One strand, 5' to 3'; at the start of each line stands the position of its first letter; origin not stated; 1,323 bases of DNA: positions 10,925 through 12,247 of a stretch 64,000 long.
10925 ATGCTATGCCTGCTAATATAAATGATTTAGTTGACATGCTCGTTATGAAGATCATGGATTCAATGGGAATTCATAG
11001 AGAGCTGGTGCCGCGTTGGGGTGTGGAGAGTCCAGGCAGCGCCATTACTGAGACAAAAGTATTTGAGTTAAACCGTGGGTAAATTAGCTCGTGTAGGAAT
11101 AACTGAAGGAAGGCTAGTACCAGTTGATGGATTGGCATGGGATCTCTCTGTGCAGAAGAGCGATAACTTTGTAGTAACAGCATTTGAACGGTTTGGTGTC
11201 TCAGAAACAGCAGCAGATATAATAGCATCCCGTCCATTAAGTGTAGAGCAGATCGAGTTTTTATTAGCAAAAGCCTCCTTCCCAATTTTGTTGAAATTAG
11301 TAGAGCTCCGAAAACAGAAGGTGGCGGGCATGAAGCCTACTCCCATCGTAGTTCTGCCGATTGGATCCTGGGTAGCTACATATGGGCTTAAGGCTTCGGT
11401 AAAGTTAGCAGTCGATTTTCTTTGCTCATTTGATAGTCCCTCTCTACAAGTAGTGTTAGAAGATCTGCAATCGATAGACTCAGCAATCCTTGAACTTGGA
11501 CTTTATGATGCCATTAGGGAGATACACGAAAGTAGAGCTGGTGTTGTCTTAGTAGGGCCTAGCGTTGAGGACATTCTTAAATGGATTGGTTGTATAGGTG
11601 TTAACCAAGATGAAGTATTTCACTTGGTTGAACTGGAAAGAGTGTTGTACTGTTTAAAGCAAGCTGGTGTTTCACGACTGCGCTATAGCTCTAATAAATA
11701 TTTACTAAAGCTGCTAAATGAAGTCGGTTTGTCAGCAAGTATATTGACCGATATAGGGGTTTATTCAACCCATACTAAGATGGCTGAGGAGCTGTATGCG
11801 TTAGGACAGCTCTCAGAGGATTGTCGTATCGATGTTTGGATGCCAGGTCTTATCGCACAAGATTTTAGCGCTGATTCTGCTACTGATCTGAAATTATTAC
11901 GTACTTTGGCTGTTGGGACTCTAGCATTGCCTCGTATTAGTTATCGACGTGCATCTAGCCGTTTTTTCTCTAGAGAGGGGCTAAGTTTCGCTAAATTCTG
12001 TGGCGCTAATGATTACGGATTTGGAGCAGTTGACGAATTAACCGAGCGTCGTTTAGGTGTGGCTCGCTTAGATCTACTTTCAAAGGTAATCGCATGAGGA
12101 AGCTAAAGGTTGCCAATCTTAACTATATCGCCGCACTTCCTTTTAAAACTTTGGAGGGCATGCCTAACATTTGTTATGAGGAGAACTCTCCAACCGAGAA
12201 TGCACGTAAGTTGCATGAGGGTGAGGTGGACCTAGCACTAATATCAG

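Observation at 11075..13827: Two cysteine-less MqnC/MqnE-fold paralogues, one fused to an MqnA-like domain, inside a futalosine-pathway gene row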

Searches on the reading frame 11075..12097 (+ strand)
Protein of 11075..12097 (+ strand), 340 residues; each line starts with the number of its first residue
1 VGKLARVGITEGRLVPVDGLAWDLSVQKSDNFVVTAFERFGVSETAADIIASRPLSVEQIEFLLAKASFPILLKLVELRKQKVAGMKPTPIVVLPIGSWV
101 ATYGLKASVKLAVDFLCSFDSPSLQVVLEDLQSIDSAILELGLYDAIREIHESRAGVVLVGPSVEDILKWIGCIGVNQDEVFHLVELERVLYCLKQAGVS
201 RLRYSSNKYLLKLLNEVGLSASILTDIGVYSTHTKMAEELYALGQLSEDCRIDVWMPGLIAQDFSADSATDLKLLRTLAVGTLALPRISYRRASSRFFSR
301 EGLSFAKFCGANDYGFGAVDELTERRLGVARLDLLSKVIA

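Call 3: search_protein_families(library=pfam, proteins=[window:11075-12097:+], max_evalue=0.1)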
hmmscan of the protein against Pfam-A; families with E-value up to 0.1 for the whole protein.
window:11075-12097:+ (340 aa): 1 family
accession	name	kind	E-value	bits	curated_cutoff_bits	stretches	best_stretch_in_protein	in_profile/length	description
PF20014.4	GAP1-M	-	0.097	13.3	24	0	130-173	4-46/101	GTPase-associated protein 1, middle domain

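Call 4: search_protein_families(library=ncbifam, proteins=[window:11075-12097:+], max_evalue=0.1)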
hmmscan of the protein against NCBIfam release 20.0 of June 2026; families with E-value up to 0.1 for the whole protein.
window:11075-12097:+ (340 aa): 0 families

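Call 9: search_solved_structures(query=window:11075-12097:+, max_evalue=10)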
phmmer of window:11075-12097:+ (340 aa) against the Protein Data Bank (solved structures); distinct sequences matched with E-value up to 10: 0.

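Call 11: find_homologous_proteins(query=window:11075-12097:+)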
Query window:11075-12097:+ (340 aa): 6 proteins with E <= 0.001 among 7053 candidates.
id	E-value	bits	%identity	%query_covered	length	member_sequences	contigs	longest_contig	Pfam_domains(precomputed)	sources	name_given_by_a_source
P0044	7.3e-216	734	100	100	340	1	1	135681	-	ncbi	-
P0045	4.9e-55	205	37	99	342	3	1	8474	-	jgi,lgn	-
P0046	2.5e-46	177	38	95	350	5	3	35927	-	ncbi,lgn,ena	-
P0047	1.1e-40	158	34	99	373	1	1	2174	-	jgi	-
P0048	5.6e-39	152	33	100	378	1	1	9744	-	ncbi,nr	ncbi:MAG: hypothetical protein DCC75_05190 [Proteobacteria bacterium]|nr:MAG: hypothetical protein D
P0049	1.4e-38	151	30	99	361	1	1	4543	-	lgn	-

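Call 19: search_solved_structures(query=A3, max_evalue=10, show_alignments=2)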
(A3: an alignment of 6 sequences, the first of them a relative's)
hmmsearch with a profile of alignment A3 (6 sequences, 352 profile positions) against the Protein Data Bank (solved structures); distinct sequences matched with E-value up to 10: 8.
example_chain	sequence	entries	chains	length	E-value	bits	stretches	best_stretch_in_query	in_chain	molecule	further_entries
5cwb_A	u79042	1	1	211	0.043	15.9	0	159-206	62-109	Designed helical repeat protein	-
8cws_A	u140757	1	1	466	0.1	14.7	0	156-197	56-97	F4132-2 Chain A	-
8cwy_A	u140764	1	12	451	0.15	14.1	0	156-197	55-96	T32-15-1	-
4hsb_A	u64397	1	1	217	0.34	13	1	167-245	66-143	Probable DNA-3-methyladenine glycosylase 2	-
4b21_A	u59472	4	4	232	0.39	12.8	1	167-245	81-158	PROBABLE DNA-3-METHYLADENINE GLYCOSYLASE 2 | MAG2, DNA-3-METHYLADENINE GLYCOSYLASE 2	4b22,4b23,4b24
3o05_A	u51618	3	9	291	0.52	12.4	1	41-86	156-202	Pyridoxine biosynthesis protein SNZ1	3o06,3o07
3fem_A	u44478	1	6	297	0.63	12.1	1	41-86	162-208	Pyridoxine biosynthesis protein SNZ1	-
7mwr_B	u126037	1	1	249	0.71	11.9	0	158-206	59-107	LHD101B4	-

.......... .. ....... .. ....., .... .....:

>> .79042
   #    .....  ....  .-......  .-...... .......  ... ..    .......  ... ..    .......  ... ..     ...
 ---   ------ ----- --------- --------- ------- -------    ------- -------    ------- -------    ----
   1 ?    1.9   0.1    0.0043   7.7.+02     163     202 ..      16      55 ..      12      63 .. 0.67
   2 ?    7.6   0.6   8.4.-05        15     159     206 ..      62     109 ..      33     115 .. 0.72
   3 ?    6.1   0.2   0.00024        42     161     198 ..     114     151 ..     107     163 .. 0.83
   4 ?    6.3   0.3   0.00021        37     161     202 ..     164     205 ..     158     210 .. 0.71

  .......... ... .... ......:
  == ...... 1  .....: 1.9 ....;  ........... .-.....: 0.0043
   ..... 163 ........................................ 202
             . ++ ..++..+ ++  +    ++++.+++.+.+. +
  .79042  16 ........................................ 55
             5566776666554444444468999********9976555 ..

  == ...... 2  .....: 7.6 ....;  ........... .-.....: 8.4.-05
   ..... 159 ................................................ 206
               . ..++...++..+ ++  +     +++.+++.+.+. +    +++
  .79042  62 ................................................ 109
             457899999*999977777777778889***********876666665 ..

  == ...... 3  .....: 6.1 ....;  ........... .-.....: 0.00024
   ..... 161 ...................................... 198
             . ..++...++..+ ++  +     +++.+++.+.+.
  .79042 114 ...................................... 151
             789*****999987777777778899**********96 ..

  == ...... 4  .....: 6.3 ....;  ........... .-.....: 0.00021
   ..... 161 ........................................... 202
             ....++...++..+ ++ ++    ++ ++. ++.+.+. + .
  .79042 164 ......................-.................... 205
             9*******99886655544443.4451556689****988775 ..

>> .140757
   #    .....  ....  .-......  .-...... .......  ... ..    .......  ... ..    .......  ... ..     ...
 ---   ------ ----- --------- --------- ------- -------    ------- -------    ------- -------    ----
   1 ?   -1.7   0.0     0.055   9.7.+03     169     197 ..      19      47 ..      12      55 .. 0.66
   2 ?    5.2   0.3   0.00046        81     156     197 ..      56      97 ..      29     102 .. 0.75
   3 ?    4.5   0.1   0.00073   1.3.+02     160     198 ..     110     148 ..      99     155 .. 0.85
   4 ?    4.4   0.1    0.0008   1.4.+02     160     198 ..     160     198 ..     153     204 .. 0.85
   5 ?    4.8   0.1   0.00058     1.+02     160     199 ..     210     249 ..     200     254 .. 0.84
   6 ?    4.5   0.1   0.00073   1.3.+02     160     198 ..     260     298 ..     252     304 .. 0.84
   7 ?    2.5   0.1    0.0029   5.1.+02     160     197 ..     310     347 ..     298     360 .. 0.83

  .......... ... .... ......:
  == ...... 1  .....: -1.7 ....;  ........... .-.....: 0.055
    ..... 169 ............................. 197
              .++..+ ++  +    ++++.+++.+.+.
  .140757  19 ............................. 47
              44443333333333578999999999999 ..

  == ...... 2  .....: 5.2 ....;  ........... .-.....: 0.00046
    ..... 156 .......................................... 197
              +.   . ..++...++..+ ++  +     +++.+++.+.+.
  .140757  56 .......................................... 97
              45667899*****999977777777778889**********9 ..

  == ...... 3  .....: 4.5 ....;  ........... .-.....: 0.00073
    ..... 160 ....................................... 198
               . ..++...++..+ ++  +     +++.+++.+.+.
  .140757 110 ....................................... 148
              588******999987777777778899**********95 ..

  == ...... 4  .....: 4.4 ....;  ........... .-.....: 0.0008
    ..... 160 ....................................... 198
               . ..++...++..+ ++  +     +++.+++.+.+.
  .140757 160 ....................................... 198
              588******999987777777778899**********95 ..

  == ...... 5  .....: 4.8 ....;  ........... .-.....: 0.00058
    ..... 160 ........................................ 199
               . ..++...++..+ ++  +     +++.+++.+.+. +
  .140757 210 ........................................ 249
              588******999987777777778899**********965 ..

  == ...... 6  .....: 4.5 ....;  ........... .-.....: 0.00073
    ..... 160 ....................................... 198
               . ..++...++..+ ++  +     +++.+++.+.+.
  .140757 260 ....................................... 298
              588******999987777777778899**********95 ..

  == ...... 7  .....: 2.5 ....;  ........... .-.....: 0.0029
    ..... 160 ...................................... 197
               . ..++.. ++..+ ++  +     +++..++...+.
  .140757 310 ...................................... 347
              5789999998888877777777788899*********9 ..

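Call 36: search_protein_representatives(alignment_id=A3)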
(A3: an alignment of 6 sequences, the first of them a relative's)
Query: 6 sequences, 352 profile positions. Proteins with E-value up to 0.001 (for the whole library): 181; up to 1e-10: 141; up to 1e-30: 67. The best 150 are listed.
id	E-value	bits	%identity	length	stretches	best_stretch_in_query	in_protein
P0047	1.7e-156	537.0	-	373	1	1-350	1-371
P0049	1.6e-154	530.5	-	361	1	1-351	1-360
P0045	8.3e-146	501.8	-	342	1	1-348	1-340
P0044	5.1e-145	499.2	-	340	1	1-341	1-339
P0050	1.6e-110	385.7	-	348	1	2-342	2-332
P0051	1.3e-101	356.4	-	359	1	1-343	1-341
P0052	3.4e-88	312.3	-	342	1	1-340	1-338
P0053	7.1e-88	311.3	-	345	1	1-341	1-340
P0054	1.3e-87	310.4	-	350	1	1-342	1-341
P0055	1.7e-87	310.0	-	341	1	1-331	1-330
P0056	7.3e-86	304.7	-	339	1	1-341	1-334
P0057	5.9e-84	298.4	-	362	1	1-342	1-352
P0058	1.7e-83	296.9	-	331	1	28-339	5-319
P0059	4.4e-83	295.5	-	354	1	1-342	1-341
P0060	9.5e-83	294.4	-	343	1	4-343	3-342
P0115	1.3e-27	113.1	-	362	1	34-347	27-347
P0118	2.5e-25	105.5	-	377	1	30-347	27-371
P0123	3.0e-24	102.0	-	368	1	27-340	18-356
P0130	1.3e-21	93.4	-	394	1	25-341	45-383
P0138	2.5e-20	89.1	-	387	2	238-343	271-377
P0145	1.8e-18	83.0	-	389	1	37-336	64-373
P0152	1.4e-17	80.0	-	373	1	28-336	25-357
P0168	2.7e-14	69.3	-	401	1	30-340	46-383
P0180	1.1e-11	60.7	-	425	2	154-343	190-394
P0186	9.9e-11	57.5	-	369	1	29-337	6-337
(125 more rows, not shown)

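Call 38: search_protein_families(library=pfam, proteins=[P0115, P0118, P0123, P0130, P0138, P0145, P0152, P0168, P0180, P0186], max_evalue=0.01)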
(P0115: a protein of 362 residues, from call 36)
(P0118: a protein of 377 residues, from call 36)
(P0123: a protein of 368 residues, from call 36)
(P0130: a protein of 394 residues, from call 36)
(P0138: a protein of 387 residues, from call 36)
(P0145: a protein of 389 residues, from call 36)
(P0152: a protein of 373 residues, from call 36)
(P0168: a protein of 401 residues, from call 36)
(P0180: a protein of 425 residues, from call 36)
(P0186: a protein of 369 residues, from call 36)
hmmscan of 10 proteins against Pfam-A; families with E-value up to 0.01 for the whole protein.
P0115 (362 aa): 1 family
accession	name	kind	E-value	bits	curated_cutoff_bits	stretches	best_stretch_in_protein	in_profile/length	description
PF19288.4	CofH_C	-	7e-05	23.1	27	1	270-321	28-79/125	CofH/MqnC C-terminal region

P0118 (377 aa): 1 family
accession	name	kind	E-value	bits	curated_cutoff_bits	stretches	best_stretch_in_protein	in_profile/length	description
PF19288.4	CofH_C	-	1.3e-06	28.7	27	1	297-355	31-89/125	CofH/MqnC C-terminal region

P0123 (368 aa): 1 family
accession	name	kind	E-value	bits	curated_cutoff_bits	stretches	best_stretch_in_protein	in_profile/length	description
PF19288.4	CofH_C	-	2.9e-06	27.6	27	1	291-337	33-79/125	CofH/MqnC C-terminal region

P0130 (394 aa): 1 family
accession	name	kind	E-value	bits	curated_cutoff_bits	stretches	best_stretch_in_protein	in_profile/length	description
PF19288.4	CofH_C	-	3.3e-05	24.1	27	1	307-363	23-79/125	CofH/MqnC C-terminal region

P0138 (387 aa): 1 family
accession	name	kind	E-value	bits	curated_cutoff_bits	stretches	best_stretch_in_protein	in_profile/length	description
PF19288.4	CofH_C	-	5.8e-07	29.8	27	1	307-364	31-88/125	CofH/MqnC C-terminal region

P0145 (389 aa): 2 families
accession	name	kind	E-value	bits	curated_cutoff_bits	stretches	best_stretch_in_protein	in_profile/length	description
PF19288.4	CofH_C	-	2.6e-06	27.7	27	1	305-361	26-82/125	CofH/MqnC C-terminal region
PF06968.18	BATS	-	0.004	17.7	22.2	0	310-384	18-81/88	Biotin and Thiamin Synthesis associated domain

P0152 (373 aa): 1 family
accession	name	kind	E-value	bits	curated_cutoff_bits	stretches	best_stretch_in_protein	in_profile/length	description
PF19288.4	CofH_C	-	8.9e-07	29.2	27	1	291-351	28-88/125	CofH/MqnC C-terminal region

P0168 (401 aa): 1 family
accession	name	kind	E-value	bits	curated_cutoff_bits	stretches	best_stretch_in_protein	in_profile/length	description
PF19288.4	CofH_C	-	0.0078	16.5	27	0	318-365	33-80/125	CofH/MqnC C-terminal region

P0180 (425 aa): 1 family
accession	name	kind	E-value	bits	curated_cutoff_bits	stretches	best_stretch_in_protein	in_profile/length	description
PF19288.4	CofH_C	-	0.0019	18.5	27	1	324-381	31-88/125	CofH/MqnC C-terminal region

P0186 (369 aa): 1 family
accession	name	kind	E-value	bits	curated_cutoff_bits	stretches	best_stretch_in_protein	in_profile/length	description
PF19288.4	CofH_C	-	1.3e-05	25.4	27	1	249-319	7-77/125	CofH/MqnC C-terminal region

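Call 39: list_cluster_members(proteins=[P0115, P0118, P0123, P0130, P0138, P0145, P0152, P0168, P0050, P0052])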
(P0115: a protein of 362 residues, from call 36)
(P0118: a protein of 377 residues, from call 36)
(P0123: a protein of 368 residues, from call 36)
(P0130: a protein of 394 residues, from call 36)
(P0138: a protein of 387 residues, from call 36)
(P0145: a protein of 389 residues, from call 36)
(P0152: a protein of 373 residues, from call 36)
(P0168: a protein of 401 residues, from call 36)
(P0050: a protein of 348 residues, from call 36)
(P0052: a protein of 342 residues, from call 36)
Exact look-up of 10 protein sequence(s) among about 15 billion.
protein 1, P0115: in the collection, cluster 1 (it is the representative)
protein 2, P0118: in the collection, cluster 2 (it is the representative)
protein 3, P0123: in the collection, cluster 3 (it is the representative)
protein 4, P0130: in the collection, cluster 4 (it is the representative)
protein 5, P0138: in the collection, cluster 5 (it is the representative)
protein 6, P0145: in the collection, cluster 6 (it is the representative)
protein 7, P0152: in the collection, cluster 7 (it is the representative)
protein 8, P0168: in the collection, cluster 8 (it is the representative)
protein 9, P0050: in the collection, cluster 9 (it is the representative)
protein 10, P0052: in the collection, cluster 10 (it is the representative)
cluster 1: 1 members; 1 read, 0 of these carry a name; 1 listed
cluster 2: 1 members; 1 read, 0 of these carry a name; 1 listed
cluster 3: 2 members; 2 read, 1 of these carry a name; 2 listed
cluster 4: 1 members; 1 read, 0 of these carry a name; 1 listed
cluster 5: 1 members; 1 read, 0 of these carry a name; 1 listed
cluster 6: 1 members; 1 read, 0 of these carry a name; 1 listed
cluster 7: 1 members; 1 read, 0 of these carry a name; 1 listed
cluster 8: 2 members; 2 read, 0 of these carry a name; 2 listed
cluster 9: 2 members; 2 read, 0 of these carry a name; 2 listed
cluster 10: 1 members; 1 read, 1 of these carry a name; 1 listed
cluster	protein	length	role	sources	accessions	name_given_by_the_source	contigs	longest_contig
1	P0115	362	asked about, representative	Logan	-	-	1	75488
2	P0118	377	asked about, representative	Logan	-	-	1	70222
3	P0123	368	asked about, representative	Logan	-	-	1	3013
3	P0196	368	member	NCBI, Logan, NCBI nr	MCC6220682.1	MAG: hypothetical protein IT291_05505 [Deltaproteobacteria bacterium] | hypothetical protein [Deltaproteobacteria bacterium]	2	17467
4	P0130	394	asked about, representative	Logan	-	-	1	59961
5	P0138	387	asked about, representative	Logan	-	-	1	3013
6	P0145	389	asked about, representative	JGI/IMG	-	-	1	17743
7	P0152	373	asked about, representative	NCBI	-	-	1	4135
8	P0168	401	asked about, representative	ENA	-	-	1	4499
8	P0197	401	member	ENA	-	-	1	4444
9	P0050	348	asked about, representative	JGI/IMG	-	-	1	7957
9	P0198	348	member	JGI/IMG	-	-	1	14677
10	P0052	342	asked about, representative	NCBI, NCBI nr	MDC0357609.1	hypothetical protein OAO01_02250 [Oligoflexia bacterium] | hypothetical protein [Oligoflexia bacterium]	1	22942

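Call 40: find_encoding_contigs(protein=P0115, flank=10000, max_places=2)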
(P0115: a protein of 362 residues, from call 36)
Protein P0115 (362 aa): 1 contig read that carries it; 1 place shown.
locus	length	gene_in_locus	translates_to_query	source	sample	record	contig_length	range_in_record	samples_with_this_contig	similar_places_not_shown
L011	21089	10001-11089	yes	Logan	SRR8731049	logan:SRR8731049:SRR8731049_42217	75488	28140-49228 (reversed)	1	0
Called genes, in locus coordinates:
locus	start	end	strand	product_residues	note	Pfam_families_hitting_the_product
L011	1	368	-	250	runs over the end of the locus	-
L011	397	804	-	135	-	-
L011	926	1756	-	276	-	-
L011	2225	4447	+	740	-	-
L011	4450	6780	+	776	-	PF12696:TraG-D_C (weak)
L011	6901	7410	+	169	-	-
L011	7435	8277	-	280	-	PF25062:ARM_TT21_N (faint), PF07719:TPR_2 (faint), PF14559:TPR_19, PF13432:TPR_16, PF13181:TPR_8 (weak), PF13432:TPR_16, PF14559:TPR_19 (weak), PF13429:TPR_15, +13 more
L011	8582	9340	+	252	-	PF01209:Ubie_methyltran, PF13489:Methyltransf_23, PF01135:PCMT, PF08241:Methyltransf_11, PF08242:Methyltransf_12, PF13649:Methyltransf_25, PF13847:Methyltransf_31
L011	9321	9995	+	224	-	PF02441:Flavoprotein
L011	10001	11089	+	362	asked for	-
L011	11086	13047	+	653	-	PF02621:VitK2_biosynth, PF04055:Radical_SAM, PF19288:CofH_C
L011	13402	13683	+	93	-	-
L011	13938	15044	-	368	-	PF13191:AAA_16 (weak), PF26341:AAA_SelU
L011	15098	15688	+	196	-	PF23471:Cap15_TM (weak), PF18153:Cap15_CD_rec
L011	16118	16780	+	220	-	PF00702:Hydrolase, PF13419:HAD_2, PF13242:Hydrolase_like (weak)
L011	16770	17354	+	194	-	PF02985:HEAT (faint), PF13646:HEAT_2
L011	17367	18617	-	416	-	PF00069:Pkinase, PF07714:PK_Tyr_Ser-Thr, PF03109:ABC1, PF12330:Haspin_kinase (weak), PF17667:Pkinase_fungal (weak)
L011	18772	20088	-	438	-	PF00463:ICL, PF13714:PEP_mutase, PF00463:ICL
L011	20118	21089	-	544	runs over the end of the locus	PF20656:MS_N, PF01274:MS_TIM-barrel, PF20659:MS_C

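Call 53: find_encoding_contigs(protein=P0231, flank=10000, max_places=1)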
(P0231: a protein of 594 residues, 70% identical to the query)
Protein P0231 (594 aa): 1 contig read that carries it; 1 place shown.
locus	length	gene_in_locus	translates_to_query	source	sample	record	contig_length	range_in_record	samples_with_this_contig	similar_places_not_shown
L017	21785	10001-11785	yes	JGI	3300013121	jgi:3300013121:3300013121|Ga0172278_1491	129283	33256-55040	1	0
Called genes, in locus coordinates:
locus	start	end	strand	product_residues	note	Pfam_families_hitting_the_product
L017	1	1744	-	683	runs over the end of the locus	-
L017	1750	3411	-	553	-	PF07811:TadE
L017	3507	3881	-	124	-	-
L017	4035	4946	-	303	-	PF23914:TPR_CcmH_CycH (faint), PF07719:TPR_2 (faint), PF13428:TPR_14 (faint), PF13432:TPR_16, PF13174:TPR_6 (faint), PF13176:TPR_7 (faint), PF14559:TPR_19 (weak), PF13424:TPR_12, +11 more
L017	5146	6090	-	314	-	-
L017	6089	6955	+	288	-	PF01209:Ubie_methyltran, PF13489:Methyltransf_23, PF13847:Methyltransf_31, PF08241:Methyltransf_11, PF08242:Methyltransf_12, PF13649:Methyltransf_25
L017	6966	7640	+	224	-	PF02441:Flavoprotein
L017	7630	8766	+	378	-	PF19288:CofH_C (weak)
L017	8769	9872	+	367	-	PF04055:Radical_SAM, PF19288:CofH_C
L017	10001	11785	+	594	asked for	PF02621:VitK2_biosynth, PF04055:Radical_SAM, PF19288:CofH_C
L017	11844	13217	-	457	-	-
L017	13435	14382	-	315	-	PF01040:UbiA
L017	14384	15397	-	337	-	PF02628:COX15-CtaA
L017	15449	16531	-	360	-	PF01656:CbiA, PF02374:ArsA_ATPase (faint), PF06564:CBP_BcsQ (faint), PF09140:MipZ (faint), PF10609:ParA (weak), PF13614:AAA_31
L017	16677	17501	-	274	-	PF00535:Glycos_transf_2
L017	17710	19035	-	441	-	-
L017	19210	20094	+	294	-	-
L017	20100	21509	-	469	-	PF01336:tRNA_anti-codon, PF00152:tRNA-synt_2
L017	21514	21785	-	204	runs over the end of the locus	-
